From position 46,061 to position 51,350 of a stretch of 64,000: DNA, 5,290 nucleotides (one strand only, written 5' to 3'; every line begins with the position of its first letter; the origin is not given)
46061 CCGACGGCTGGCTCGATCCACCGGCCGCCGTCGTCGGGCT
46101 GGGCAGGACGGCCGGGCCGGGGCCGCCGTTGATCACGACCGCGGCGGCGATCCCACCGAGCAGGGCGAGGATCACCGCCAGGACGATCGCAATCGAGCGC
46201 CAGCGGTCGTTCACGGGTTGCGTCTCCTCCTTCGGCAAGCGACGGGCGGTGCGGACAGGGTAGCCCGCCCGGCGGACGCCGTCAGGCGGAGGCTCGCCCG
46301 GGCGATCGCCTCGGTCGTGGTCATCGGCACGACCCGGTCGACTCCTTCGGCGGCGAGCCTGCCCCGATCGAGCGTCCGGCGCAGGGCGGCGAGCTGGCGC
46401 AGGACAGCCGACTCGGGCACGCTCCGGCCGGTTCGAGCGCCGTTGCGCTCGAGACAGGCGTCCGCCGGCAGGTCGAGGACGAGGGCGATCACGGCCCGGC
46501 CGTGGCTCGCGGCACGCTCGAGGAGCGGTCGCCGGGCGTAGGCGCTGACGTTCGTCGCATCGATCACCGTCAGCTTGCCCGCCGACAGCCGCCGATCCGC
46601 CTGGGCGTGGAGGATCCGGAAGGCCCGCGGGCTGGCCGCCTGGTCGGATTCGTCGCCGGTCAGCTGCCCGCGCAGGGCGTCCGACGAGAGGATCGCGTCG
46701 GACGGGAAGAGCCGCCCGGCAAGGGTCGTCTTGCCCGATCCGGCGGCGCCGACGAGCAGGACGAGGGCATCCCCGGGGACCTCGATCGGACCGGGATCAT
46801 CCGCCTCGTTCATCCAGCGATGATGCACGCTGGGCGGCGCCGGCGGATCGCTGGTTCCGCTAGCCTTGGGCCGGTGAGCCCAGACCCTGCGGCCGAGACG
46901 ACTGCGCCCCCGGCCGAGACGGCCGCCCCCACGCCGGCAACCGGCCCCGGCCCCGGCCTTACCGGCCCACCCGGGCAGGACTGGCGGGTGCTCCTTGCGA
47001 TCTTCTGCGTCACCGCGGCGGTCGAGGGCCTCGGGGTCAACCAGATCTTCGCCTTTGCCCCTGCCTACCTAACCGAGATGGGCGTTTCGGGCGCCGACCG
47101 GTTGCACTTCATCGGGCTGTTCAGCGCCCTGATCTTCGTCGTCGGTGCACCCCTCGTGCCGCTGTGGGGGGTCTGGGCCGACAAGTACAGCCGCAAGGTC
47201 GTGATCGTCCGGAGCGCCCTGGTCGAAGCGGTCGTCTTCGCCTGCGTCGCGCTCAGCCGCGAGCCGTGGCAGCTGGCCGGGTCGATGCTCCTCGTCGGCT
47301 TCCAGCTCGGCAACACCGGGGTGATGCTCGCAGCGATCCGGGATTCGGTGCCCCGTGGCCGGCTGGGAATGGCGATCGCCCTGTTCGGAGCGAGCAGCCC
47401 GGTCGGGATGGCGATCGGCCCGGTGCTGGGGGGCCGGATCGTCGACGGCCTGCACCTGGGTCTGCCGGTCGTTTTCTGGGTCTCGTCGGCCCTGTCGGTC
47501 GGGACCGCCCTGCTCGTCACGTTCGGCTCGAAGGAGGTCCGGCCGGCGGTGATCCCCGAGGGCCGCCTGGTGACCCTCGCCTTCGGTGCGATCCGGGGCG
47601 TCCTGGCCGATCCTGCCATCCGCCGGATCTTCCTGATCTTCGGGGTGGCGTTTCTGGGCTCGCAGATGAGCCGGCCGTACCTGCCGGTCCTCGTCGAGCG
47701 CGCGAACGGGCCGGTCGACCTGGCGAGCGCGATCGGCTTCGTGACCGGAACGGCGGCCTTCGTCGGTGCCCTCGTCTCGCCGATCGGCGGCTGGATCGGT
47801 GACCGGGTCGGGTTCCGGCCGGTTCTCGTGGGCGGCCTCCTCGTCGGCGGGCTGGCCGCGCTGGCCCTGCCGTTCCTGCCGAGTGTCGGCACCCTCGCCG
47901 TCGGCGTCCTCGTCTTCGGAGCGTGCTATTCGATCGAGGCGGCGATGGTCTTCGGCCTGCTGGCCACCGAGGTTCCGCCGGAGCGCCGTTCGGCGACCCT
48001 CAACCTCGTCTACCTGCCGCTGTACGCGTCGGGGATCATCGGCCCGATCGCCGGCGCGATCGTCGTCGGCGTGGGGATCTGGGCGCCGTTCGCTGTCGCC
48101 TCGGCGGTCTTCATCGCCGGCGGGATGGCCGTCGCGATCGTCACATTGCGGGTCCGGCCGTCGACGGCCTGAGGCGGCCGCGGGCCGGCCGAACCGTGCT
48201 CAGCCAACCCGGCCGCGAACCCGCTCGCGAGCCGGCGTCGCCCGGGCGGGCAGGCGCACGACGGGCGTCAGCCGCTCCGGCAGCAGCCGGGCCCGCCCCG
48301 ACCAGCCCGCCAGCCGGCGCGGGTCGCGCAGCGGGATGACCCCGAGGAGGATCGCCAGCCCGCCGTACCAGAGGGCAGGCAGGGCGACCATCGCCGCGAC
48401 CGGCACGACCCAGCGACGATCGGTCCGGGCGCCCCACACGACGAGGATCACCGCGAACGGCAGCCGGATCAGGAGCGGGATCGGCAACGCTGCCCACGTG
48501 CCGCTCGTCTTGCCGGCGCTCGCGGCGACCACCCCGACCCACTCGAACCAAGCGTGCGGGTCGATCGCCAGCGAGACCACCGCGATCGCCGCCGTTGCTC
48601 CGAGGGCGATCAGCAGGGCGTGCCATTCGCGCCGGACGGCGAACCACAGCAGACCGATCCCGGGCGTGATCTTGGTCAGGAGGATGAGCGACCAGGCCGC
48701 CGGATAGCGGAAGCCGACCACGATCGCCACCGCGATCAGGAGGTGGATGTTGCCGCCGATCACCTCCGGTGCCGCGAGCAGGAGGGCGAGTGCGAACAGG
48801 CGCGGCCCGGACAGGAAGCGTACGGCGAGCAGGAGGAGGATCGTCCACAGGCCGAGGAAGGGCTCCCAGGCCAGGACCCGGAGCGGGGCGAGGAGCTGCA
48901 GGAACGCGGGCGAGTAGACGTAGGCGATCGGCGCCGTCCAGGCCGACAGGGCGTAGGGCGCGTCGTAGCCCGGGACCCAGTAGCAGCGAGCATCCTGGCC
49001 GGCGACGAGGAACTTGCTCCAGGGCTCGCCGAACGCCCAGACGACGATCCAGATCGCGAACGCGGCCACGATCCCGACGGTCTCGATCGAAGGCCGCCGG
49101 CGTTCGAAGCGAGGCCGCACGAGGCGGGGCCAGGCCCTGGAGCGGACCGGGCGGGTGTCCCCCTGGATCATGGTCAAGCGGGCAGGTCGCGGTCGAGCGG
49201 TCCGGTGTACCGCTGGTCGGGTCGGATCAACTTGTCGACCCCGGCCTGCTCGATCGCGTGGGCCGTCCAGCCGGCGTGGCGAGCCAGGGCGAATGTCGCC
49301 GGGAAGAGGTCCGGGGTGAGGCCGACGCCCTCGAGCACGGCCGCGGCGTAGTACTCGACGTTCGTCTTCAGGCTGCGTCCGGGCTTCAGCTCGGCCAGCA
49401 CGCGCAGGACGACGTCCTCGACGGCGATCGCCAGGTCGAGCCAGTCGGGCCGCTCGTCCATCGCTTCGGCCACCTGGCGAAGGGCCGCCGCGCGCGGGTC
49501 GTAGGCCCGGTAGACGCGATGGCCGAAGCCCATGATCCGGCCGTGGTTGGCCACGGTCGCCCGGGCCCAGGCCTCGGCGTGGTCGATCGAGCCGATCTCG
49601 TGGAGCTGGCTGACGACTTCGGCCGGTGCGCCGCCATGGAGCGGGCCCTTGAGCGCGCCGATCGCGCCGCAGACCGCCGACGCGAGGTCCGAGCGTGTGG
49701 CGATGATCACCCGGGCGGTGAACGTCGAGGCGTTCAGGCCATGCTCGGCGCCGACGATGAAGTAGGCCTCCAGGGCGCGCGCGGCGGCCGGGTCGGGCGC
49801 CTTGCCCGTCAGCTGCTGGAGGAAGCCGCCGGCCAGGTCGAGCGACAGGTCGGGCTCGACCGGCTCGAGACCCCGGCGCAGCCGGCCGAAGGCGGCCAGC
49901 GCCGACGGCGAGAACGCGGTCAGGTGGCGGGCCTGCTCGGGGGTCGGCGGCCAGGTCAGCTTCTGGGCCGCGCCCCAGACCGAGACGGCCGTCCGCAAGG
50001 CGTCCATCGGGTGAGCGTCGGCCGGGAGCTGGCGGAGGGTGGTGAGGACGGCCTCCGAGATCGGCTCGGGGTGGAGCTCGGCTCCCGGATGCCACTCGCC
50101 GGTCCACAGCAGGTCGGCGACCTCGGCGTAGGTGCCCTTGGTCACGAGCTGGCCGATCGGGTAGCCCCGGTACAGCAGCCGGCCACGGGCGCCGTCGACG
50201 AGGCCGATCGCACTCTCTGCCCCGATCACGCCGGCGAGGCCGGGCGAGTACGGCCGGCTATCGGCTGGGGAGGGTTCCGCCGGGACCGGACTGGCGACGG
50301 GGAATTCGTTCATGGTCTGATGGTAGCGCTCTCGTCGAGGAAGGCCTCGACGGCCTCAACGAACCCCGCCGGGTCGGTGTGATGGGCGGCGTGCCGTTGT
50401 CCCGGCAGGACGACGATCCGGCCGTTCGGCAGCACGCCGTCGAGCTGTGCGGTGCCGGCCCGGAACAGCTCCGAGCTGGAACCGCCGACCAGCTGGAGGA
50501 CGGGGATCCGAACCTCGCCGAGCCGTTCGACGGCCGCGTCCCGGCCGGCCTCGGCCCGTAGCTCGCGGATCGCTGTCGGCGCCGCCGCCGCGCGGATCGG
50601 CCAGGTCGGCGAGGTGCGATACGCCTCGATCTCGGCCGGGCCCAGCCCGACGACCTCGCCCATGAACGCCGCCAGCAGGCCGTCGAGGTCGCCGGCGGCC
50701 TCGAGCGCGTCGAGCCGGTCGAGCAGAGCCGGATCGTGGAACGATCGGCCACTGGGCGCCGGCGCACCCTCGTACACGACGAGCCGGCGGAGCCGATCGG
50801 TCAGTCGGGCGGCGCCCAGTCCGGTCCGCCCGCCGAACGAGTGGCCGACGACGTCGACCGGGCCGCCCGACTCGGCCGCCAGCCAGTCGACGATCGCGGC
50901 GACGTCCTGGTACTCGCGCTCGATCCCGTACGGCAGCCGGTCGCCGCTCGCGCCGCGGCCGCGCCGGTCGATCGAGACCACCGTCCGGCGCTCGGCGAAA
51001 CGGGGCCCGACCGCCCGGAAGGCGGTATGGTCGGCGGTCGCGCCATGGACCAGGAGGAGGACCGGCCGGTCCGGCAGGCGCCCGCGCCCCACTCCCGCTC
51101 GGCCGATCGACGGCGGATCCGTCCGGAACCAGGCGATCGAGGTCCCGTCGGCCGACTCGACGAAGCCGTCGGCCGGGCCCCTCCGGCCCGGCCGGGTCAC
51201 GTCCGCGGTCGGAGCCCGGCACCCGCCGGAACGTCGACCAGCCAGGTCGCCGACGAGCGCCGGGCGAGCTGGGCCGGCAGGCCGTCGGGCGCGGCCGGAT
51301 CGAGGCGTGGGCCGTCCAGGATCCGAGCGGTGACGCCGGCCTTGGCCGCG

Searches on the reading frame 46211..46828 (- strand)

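Call 104: search_protein_families(library=pfam, proteins=[window:46211-46828:-], max_evalue=0.00001)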
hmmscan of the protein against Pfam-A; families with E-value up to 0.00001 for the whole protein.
window:46211-46828:- (205 aa): 1 family
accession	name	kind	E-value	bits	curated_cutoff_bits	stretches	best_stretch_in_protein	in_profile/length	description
PF13671.12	AAA_33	-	7.6e-27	94.8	27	1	22-152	1-139/143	AAA domain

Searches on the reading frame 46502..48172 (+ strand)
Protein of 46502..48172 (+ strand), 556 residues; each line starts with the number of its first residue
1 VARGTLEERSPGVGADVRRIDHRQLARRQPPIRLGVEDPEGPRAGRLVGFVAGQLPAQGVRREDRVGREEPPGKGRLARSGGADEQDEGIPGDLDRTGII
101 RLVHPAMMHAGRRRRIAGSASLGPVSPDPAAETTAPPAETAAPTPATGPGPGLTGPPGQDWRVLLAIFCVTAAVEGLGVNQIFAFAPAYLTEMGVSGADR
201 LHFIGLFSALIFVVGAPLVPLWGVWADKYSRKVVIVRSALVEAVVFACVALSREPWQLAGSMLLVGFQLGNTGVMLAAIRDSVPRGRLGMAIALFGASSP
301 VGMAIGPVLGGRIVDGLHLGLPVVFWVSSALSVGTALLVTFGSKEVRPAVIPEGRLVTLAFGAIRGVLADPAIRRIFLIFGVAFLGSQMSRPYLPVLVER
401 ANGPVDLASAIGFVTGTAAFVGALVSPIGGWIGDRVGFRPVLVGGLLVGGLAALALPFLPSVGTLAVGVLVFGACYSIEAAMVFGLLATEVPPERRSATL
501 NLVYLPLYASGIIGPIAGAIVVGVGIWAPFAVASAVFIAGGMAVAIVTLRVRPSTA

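Call 54: search_protein_families(library=pfam, proteins=[window:46502-48172:+], max_evalue=0.000001)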
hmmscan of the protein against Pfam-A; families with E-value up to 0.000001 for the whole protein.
window:46502-48172:+ (556 aa): 3 families
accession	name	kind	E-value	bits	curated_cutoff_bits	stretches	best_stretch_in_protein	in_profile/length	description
PF07690.21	MFS_1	-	3.7e-35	121.9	33.4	2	170-400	3-231/347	Major Facilitator Superfamily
PF12832.13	MFS_1_like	-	2e-07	30.8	25.2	0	165-315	214-363/373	MFS_1 like family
PF06779.20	MFS_4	-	3e-07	30.5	26.3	0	374-544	195-357/364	Uncharacterised MFS-type transporter YbfB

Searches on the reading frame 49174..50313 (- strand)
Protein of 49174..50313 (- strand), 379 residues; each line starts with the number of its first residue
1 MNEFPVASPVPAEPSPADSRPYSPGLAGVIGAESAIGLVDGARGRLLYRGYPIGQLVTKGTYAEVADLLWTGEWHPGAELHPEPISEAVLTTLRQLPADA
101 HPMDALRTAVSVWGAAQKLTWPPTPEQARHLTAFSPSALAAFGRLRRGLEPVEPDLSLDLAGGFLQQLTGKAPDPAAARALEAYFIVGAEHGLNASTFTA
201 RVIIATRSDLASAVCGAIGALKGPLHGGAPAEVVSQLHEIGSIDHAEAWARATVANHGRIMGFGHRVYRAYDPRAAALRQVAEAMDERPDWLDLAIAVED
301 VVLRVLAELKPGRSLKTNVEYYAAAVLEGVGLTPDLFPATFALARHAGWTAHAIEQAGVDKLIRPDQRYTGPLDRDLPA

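Call 54: search_protein_families(library=pfam, proteins=[window:49174-50313:-], max_evalue=0.000001)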
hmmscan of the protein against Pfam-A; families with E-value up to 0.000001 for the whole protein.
window:49174-50313:- (379 aa): 1 family
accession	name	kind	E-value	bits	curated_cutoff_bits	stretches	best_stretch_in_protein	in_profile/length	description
PF00285.26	Citrate_synt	-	1.1e-101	340.9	27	1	25-365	1-356/357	Citrate synthase, C-terminal domain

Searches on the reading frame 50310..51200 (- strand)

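Call 54: search_protein_families(library=pfam, proteins=[window:50310-51200:-], max_evalue=0.000001)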
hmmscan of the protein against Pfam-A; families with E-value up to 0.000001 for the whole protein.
window:50310-51200:- (296 aa): 3 families
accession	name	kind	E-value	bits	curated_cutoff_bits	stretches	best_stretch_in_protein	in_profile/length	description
PF12697.13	Abhydrolase_6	-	3.5e-17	64.2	26.3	1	48-283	1-217/217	Alpha/beta hydrolase family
PF00561.26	Abhydrolase_1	-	4.6e-12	46.6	25.8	1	46-148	1-106/245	alpha/beta hydrolase fold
PF12146.15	Hydrolase_4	-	4e-08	33.3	27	1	45-271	4-233/239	Serine aminopeptidase, S33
